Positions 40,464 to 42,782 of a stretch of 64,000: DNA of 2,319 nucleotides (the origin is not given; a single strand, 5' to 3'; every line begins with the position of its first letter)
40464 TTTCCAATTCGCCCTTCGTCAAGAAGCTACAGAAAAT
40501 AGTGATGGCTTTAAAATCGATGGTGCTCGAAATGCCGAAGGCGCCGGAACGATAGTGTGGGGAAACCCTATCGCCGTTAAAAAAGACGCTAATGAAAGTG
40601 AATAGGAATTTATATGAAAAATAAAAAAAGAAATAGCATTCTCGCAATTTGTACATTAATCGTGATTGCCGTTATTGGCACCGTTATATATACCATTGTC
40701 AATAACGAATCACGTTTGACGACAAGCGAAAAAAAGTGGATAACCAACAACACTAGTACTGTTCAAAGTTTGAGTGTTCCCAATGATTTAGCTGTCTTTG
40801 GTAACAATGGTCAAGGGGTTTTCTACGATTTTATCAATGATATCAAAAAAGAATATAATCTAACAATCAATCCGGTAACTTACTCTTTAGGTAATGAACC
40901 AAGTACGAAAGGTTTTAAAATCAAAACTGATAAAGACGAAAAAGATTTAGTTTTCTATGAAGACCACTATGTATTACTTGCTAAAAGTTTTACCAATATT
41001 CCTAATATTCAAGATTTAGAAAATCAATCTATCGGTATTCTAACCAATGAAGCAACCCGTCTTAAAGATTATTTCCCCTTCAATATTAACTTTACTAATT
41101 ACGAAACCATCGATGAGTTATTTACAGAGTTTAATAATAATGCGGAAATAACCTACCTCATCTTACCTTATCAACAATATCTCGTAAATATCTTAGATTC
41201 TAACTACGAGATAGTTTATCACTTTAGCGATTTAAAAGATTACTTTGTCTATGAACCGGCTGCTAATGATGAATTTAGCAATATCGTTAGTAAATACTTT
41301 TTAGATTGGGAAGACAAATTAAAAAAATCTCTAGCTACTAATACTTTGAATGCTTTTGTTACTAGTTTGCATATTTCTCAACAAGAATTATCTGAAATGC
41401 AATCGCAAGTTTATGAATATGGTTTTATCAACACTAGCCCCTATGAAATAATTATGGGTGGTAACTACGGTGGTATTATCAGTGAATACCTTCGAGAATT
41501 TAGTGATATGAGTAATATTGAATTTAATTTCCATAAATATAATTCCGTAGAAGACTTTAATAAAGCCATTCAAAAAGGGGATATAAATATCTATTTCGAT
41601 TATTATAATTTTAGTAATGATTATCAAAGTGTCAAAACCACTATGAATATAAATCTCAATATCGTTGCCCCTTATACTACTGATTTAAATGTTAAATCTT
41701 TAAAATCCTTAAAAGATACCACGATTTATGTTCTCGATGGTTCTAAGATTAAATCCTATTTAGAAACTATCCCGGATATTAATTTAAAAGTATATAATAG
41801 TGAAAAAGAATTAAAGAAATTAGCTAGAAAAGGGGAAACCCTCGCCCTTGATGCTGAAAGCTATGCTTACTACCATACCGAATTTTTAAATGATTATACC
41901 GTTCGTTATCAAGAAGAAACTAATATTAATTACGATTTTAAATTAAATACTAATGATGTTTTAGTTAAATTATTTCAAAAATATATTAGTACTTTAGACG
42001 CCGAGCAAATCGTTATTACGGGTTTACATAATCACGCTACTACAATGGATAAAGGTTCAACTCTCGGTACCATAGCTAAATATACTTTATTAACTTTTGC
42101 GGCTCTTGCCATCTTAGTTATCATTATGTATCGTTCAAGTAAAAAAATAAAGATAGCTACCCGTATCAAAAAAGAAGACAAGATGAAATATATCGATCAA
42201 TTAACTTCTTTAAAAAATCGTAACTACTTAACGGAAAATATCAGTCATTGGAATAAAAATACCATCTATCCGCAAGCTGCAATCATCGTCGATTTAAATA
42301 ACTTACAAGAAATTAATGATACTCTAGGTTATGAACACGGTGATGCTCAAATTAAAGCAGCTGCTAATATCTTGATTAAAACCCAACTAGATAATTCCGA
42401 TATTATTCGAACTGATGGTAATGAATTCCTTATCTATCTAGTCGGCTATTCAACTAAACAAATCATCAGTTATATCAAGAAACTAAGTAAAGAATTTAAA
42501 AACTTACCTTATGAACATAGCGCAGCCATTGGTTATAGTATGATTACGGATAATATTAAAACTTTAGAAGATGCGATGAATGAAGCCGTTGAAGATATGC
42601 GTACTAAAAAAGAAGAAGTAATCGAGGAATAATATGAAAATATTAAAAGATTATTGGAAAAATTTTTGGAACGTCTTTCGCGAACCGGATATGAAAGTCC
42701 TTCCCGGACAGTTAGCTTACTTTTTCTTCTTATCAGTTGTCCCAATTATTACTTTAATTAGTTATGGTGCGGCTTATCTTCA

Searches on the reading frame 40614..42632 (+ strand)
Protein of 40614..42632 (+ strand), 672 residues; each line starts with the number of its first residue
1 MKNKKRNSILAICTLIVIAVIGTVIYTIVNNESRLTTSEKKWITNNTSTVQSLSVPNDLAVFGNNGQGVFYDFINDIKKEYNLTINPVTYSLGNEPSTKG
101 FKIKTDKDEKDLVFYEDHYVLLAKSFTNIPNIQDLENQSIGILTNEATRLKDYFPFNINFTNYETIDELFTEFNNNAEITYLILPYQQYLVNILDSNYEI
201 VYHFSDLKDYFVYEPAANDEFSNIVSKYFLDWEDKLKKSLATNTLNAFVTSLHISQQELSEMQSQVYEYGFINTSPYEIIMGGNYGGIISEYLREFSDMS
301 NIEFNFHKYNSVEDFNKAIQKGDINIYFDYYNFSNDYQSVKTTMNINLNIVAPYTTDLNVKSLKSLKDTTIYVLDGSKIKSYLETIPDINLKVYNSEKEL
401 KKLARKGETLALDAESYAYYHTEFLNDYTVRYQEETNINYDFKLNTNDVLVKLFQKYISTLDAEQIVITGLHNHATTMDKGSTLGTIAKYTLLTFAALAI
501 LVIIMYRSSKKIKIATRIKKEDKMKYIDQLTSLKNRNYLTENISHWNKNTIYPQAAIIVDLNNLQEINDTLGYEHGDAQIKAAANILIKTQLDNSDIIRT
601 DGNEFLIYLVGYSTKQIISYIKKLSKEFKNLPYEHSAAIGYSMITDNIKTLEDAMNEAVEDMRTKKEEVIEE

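Call 22: search_protein_families(library=pfam, proteins=[window:40614-42632:+], max_evalue=0.00001)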
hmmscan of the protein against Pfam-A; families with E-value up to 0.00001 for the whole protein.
window:40614-42632:+ (672 aa): 1 family
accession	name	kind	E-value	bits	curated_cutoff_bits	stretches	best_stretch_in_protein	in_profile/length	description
PF00990.26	GGDEF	-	1.8e-19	70.5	23.8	1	526-667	2-156/161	Diguanylate cyclase, GGDEF domain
